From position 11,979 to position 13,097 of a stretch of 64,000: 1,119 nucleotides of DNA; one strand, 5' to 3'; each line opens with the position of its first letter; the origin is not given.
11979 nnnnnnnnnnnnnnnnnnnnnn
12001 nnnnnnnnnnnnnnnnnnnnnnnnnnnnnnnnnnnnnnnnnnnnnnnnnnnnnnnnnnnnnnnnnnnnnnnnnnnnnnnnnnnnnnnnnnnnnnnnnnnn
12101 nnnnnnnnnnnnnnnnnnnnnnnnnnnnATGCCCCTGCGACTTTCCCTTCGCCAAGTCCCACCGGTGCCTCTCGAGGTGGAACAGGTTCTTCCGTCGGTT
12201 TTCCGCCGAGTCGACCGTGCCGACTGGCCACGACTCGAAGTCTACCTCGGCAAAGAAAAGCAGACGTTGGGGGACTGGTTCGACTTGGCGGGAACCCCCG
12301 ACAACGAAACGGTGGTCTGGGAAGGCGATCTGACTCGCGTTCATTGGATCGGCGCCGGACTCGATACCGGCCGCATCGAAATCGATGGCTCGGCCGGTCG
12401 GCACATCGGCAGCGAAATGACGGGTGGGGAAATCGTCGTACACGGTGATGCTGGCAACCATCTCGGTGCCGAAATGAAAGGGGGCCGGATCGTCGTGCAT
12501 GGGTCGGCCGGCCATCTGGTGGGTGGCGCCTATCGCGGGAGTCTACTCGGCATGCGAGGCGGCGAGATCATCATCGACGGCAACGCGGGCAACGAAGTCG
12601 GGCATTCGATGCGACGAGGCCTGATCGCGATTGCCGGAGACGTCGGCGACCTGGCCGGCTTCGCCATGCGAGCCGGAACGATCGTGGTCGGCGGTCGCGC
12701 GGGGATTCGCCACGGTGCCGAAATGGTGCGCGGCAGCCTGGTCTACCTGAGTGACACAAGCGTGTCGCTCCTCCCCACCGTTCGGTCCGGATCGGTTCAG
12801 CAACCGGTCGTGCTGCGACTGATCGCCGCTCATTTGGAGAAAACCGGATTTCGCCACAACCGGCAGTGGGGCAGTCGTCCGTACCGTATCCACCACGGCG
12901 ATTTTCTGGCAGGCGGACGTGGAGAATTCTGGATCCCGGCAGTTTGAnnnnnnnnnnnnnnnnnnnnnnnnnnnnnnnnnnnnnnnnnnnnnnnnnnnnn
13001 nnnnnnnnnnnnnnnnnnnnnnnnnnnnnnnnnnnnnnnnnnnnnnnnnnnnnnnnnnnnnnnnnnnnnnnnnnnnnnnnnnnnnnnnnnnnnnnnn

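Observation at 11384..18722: Archaeal-type formylmethanofuran dehydrogenase genes (fwdC, fwdA, fwdD-fwdB) interleaved with molybdopterin cofactor genes (mobA, moeA)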

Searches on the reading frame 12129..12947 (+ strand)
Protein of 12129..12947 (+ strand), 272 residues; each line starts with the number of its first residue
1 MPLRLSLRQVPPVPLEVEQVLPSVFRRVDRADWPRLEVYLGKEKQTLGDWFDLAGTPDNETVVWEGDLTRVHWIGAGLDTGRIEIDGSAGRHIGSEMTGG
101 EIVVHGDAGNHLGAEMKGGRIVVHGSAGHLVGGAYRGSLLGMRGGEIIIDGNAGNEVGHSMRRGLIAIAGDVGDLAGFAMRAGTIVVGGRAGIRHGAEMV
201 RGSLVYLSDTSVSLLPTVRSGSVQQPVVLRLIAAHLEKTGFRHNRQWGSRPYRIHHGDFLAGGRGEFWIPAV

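Call 3: search_protein_families(library=pfam, proteins=[window:12129-12947:+])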
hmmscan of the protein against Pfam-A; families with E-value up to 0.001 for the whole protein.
window:12129-12947:+ (272 aa): 1 family
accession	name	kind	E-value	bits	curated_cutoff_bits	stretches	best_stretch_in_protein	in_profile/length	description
PF01493.24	GXGXG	-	1.4e-14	54.5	32.5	1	74-215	23-170/190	GXGXG motif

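Call 4: search_protein_families(library=ncbifam, proteins=[window:12129-12947:+])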
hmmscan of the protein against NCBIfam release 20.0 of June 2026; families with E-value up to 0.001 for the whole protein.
window:12129-12947:+ (272 aa): 3 families
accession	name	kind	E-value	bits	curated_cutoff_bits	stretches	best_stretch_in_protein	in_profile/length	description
TIGR03122.1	one_C_dehyd_C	equivalog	1.5e-70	237.5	130.65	1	3-269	1-260/260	formylmethanofuran dehydrogenase subunit C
NF042910.1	FMH_DH_FwdC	exception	4e-51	173.6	340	1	4-228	3-228/271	tungsten-dependent formylmethanofuran dehydrogenase subunit FwdC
NF008730.0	PRK11750.1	equivalog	4.5e-10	37.5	1047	1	82-228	1271-1421/1490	glutamate synthase large subunit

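Call 46: search_solved_structures(query=window:12129-12947:+, max_evalue=0.001, show_alignments=0)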
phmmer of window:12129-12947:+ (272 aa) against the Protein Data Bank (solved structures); distinct sequences matched with E-value up to 0.001: 10.
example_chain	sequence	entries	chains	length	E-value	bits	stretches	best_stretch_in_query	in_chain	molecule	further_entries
9sw6_K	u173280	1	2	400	3.4e-46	161.3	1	13-219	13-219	Molybdenum-containing formylmethanofuran dehydrogenase 1 subunit C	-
8rja_C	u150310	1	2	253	7.9e-36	127.2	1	5-206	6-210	formylmethanofuran dehydrogenase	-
5t5i_C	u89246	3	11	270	1.5e-35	126.4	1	5-206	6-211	Tungsten-containing formylmethanofuran dehydrogenase 2 subunit C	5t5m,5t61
9sfi_R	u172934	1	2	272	1.5e-34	123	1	4-228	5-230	Tungsten-containing formylmethanofuran dehydrogenase 2 subunit C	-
6s6y_C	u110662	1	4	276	3.9e-31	111.9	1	9-271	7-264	Formylmethanofuran dehydrogenase subunit C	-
7bkb_I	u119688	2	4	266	6.1e-29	104.7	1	4-210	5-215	Formylmethanofuran dehydrogenase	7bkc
7mfm_G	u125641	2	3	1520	0.0003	23.6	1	75-208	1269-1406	Glutamate synthase (NADPH) large chain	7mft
2vdc_A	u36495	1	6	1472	0.00057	22.7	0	77-218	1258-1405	GLUTAMATE SYNTHASE [NADPH] LARGE CHAIN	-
1ea0_A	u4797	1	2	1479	0.00057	22.7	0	77-218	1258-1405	GLUTAMATE SYNTHASE [NADPH] LARGE CHAIN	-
6s6s_A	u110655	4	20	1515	0.00059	22.7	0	77-218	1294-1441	Glutamate synthase [NADPH] large chain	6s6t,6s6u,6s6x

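Call 48: search_solved_structures(query=window:12129-12947:+, max_evalue=1e-20, show_alignments=5)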
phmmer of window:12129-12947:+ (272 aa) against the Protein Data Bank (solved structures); distinct sequences matched with E-value up to 1e-20: 6.
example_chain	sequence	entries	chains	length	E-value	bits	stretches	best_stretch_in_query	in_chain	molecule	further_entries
9sw6_K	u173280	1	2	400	3.4e-46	161.3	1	13-219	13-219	Molybdenum-containing formylmethanofuran dehydrogenase 1 subunit C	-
8rja_C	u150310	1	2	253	7.9e-36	127.2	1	5-206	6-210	formylmethanofuran dehydrogenase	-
5t5i_C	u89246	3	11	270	1.5e-35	126.4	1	5-206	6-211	Tungsten-containing formylmethanofuran dehydrogenase 2 subunit C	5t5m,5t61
9sfi_R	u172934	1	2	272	1.5e-34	123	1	4-228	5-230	Tungsten-containing formylmethanofuran dehydrogenase 2 subunit C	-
6s6y_C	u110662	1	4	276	3.9e-31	111.9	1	9-271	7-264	Formylmethanofuran dehydrogenase subunit C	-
7bkb_I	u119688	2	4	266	6.1e-29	104.7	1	4-210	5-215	Formylmethanofuran dehydrogenase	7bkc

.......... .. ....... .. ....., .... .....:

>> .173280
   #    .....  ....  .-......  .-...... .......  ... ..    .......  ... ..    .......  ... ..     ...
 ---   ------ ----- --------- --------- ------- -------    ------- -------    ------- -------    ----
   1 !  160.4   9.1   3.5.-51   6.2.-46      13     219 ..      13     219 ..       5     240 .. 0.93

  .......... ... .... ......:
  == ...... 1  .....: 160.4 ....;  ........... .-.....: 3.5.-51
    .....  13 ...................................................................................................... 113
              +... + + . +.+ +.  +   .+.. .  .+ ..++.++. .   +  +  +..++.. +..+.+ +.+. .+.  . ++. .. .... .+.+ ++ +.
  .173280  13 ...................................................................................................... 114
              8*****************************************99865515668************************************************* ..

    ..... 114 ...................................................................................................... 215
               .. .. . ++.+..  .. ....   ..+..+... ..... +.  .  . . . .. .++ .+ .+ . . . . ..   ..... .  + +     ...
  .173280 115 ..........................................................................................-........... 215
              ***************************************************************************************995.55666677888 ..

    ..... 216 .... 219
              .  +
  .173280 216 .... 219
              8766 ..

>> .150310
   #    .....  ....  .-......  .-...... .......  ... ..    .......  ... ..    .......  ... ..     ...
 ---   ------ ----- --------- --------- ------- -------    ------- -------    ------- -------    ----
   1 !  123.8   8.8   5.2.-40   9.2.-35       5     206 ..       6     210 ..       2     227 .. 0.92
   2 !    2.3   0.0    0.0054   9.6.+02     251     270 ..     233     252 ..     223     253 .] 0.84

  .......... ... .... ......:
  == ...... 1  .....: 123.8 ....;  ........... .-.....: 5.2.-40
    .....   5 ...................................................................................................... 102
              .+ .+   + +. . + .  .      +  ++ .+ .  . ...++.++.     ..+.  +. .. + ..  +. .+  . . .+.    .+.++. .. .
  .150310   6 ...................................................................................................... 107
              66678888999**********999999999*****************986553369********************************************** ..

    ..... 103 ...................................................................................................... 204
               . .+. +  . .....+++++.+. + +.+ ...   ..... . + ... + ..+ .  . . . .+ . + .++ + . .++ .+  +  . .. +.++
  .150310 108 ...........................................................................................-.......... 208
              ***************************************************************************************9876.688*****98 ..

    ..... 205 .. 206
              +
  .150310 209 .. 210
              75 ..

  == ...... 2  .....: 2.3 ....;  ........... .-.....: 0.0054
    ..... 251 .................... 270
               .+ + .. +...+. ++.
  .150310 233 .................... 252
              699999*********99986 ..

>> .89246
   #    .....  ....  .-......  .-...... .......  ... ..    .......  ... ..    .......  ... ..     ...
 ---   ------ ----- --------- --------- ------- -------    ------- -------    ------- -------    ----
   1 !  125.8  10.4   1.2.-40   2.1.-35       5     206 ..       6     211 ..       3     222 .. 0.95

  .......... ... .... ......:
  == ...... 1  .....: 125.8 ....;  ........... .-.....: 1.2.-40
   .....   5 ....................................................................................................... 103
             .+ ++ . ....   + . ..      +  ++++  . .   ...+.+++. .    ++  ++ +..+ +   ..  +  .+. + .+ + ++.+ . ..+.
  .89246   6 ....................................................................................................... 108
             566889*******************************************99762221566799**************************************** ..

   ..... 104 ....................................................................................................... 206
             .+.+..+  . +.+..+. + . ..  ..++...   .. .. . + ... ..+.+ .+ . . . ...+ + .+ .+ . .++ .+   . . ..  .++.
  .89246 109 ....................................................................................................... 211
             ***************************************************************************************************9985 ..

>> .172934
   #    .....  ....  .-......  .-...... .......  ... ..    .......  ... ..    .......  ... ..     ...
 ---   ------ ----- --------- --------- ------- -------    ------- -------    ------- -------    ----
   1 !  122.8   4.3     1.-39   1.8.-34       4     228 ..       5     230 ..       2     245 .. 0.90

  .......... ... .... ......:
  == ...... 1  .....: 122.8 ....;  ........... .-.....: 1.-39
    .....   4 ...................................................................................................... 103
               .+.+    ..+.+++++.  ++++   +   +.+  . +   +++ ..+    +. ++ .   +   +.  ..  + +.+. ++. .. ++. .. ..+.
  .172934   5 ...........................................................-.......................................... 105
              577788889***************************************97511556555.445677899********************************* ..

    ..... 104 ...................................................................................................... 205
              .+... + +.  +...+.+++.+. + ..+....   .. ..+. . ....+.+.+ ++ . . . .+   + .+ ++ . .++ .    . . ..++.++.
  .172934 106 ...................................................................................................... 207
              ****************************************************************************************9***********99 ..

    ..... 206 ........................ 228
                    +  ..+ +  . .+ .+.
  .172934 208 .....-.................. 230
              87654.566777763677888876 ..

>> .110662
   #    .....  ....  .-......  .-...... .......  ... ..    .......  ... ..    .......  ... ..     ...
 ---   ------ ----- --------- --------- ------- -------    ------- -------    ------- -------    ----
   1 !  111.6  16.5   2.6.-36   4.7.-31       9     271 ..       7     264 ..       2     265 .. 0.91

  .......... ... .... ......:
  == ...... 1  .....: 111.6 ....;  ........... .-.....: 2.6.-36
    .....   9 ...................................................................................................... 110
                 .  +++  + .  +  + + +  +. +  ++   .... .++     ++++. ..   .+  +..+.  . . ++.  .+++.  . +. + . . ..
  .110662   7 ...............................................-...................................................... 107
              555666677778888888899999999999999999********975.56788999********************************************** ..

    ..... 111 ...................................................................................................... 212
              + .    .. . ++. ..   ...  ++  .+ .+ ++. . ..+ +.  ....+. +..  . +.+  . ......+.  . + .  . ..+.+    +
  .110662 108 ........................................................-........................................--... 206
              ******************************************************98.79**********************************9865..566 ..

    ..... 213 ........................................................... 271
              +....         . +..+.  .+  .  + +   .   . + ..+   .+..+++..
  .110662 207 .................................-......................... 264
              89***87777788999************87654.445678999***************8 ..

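Call 51: find_homologous_proteins(query=window:12129-12947:+, max_evalue=1e-10)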
Query window:12129-12947:+ (272 aa): 4614 proteins with E <= 1e-10 among 7127 candidates; the best 120 are listed.
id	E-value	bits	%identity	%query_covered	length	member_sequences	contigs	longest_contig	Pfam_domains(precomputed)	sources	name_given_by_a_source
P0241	3.6e-167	573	96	100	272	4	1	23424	PF01493.26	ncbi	-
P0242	2.4e-131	456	74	99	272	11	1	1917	PF01493.26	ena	-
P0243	1.6e-129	450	73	100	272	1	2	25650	PF01493.26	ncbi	-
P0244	2.5e-105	370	62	99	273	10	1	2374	PF01493.26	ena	-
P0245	1.6e-92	328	60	100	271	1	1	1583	-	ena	-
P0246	6.3e-82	293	52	99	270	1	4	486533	PF01493.26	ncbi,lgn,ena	-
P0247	2.5e-81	291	52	99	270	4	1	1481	PF01493.26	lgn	-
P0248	1.4e-80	289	52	100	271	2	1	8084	PF01493.26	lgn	-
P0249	2.7e-80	288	53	100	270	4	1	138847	PF01493.26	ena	-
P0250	2.8e-80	288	53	99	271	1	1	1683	PF01493.26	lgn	-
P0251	8.2e-80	286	52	100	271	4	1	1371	PF01493.26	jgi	jgi:formylmethanofuran dehydrogenase subunit C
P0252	1.5e-79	286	54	99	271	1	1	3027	PF01493.26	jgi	jgi:formylmethanofuran dehydrogenase subunit C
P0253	1.9e-79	285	54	100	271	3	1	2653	PF01493.26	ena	-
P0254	2.0e-79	285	52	100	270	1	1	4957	PF01493.26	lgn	-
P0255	3.1e-79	285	52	100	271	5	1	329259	PF01493.26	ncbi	ncbi:MAG: formylmethanofuran dehydrogenase subunit C [Pirellulaceae bacterium]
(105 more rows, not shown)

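Call 58: predict_structure(alignment_id=A1)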
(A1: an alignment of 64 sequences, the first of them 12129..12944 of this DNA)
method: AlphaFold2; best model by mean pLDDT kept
length: 272 residues; sequences in the alignment: 64
mean_pLDDT: 96.3   pTM: 0.93
mean pLDDT of the five models: 96.3, 95.4, 95.3, 94.7, 94.1
residues with pLDDT >= 90: 257; 70-90: 15; 50-70: 0; < 50: 0
segments of 3 or more residues with pLDDT < 50: none
pLDDT, mean of each block of 10 residues (from residue 1): 97 97 97 98 98 95 98 98 98 98 99 98 99 92 98 98 98 97 97 95 94 93 94 96 93 94 92 85
secondary structure, 60 per line:
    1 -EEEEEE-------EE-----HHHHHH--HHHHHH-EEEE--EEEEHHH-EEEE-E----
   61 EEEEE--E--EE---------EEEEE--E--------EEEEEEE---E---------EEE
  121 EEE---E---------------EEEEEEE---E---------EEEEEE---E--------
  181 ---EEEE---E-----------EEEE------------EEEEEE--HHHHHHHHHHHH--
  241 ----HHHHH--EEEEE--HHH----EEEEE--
elements in order: E2-7 H22-27 H30-35 E37-40 E43-46 E51-54 E61-65 E82-86 E98-104 E118-123 E143-149 E163-168 E184-187 E203-206 E219-224 H227-238 H245-249 E252-256 E266-270

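Call 60: search_protein_representatives(protein=window:12129-12947:+)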
Query: 272 residues. Proteins with E-value up to 0.001 (for the whole library): 4065; up to 1e-10: 1923; up to 1e-30: 560. The best 150 are listed.
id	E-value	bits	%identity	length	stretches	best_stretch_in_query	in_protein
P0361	8.7e-74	265.0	51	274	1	2-271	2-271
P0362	8.7e-74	265.0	51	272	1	1-271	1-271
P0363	4.4e-69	249.5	48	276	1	1-271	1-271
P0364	1.2e-67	244.8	47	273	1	1-269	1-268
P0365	1.9e-67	244.2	46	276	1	10-268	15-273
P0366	2.5e-66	240.5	48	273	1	1-271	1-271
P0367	6.4e-66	239.2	45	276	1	1-269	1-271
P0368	1.5e-65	237.9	46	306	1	1-271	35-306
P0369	6.7e-65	235.8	47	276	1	1-270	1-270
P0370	3.8e-63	230.1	46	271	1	12-271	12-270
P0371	6.9e-61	222.6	45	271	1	2-268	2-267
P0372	1.2e-60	221.9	48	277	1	1-267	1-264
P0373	1.8e-60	221.3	46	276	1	2-267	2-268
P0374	3.0e-60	220.6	50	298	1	3-244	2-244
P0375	3.6e-60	220.3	43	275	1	4-267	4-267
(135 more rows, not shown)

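Call 61: fold_search(model_id=the predicted structure, library=pdb)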
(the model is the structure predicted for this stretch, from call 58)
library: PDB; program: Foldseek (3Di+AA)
matches with E <= 10: 21; with E <= 0.001: 6
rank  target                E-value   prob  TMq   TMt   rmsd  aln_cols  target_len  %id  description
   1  5t61_O                2.9e-15  1.00  0.87  0.88   2.8       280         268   29  TUNGSTEN-CONTAINING FORMYLMETHANOFURAN DEHYDROGENASE FROM METHANOTHERMOBACTER WOLFEII, TRICLINIC FORM AT 2.55 A (released 2016-10-19)
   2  5t5i_C                3.0e-15  1.00  0.87  0.88   3.0       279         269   29  TUNGSTEN-CONTAINING FORMYLMETHANOFURAN DEHYDROGENASE FROM METHANOTHERMOBACTER WOLFEII, ORTHORHOMBIC FORM AT 1.9 A (released 2016-10-19)
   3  8rja_C                3.2e-15  1.00  0.85  0.91   2.0       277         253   30  Crystal structure of the F420-reducing formylmethanofuran dehydrogenase complex from the ethanotroph Candidatus Ethano (released 2024-10-02)
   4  6s6y_C                7.2e-15  1.00  0.92  0.94   1.7       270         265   32  X-ray crystal structure of the formyltransferase/hydrolase complex (FhcABCD) from Methylorubrum extorquens in complex  (released 2019-12-04)
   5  5t61_C                1.2e-14  1.00  0.87  0.89   2.8       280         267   29  TUNGSTEN-CONTAINING FORMYLMETHANOFURAN DEHYDROGENASE FROM METHANOTHERMOBACTER WOLFEII, TRICLINIC FORM AT 2.55 A (released 2016-10-19)
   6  7bkb_I                5.3e-11  1.00  0.83  0.86   2.9       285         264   28  Formate dehydrogenase - heterodisulfide reductase - formylmethanofuran dehydrogenase complex from Methanospirillum hun (released 2021-09-29)
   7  7mfm_G                1.3e-03  1.00  0.46  0.09   3.6       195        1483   20  Glutamate synthase, glutamate dehydrogenase counter-enzyme complex (released 2022-01-05)
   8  1ofd_A                1.5e-03  1.00  0.46  0.09   6.7       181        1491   24  Glutamate Synthase from Synechocystis sp in complex with 2-Oxoglutarate at 2.0 Angstrom resolution (released 2003-06-11)
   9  1ofe_A                4.5e-03  1.00  0.49  0.10   2.8       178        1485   24  Glutamate Synthase from Synechocystis sp in complex with 2-Oxoglutarate and L-DON at 2.45 Angstrom resolution (released 2003-06-11)
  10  1llw                  2.7e-01  0.99  0.45  0.09   3.5       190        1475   22  Structural studies on the synchronization of catalytic centers in glutamate synthase: complex with 2-oxoglutarate (released 2002-07-31)
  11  6s6s_A                4.2e-01  0.93  0.43  0.09   4.4       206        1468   20  Structure of Azospirillum brasilense Glutamate Synthase in a4b4 oligomeric state. (released 2019-09-11)
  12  1ea0_A                8.0e-01  0.97  0.53  0.11   3.7       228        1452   21  Alpha subunit of A. brasilense glutamate synthase (released 2001-11-01)
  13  2vdc_A                8.0e-01  0.97  0.53  0.11   3.7       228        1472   21  THE 9.5 A RESOLUTION STRUCTURE OF GLUTAMATE SYNTHASE FROM CRYO-ELECTRON MICROSCOPY AND ITS OLIGOMERIZATION BEHAVIOR IN (released 2008-01-15)
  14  1ee6                  2.0e+00  0.04  0.16  0.19  12.3       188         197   10  CRYSTAL STRUCTURE OF PECTATE LYASE FROM BACILLUS SP. STRAIN KSM-P15. (released 2001-01-31)
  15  3lyc_B                3.4e+00  0.06  0.20  0.22  10.2       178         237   18  Crystal structure of Putative pectinase (YP_001304412.1) from Parabacteroides distasonis ATCC 8503 at 2.30 A resolutio (released 2010-03-16)
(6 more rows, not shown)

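Call 70: search_solved_structures(query=A1, max_evalue=1e-10, show_alignments=0)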
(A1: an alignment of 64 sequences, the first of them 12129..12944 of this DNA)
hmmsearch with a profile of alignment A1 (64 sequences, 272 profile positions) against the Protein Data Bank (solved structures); distinct sequences matched with E-value up to 1e-10: 6.
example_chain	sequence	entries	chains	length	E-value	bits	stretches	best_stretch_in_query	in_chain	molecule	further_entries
9sw6_K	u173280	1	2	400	5.1e-66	225.8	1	4-227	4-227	Molybdenum-containing formylmethanofuran dehydrogenase 1 subunit C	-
5t5i_C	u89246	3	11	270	3.7e-56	193.5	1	4-220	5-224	Tungsten-containing formylmethanofuran dehydrogenase 2 subunit C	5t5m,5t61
9sfi_R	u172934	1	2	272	3e-54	187.2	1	3-231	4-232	Tungsten-containing formylmethanofuran dehydrogenase 2 subunit C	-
8rja_C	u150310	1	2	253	4e-51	176.9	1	3-220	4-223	formylmethanofuran dehydrogenase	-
6s6y_C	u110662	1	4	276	1.3e-48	168.8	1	15-271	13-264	Formylmethanofuran dehydrogenase subunit C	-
7bkb_I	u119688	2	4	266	1.8e-44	155.1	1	3-225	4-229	Formylmethanofuran dehydrogenase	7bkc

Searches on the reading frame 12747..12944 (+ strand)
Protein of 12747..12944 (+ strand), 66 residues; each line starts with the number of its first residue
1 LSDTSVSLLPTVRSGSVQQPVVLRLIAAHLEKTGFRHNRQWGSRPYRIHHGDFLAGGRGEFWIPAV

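Call 71: search_solved_structures(query=window:12747-12944:+, max_evalue=10, show_alignments=2)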
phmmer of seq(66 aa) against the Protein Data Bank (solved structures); distinct sequences matched with E-value up to 10: 1.
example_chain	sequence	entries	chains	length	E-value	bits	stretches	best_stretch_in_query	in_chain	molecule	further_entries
6s6y_C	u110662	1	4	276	0.61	14.3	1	7-65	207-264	Formylmethanofuran dehydrogenase subunit C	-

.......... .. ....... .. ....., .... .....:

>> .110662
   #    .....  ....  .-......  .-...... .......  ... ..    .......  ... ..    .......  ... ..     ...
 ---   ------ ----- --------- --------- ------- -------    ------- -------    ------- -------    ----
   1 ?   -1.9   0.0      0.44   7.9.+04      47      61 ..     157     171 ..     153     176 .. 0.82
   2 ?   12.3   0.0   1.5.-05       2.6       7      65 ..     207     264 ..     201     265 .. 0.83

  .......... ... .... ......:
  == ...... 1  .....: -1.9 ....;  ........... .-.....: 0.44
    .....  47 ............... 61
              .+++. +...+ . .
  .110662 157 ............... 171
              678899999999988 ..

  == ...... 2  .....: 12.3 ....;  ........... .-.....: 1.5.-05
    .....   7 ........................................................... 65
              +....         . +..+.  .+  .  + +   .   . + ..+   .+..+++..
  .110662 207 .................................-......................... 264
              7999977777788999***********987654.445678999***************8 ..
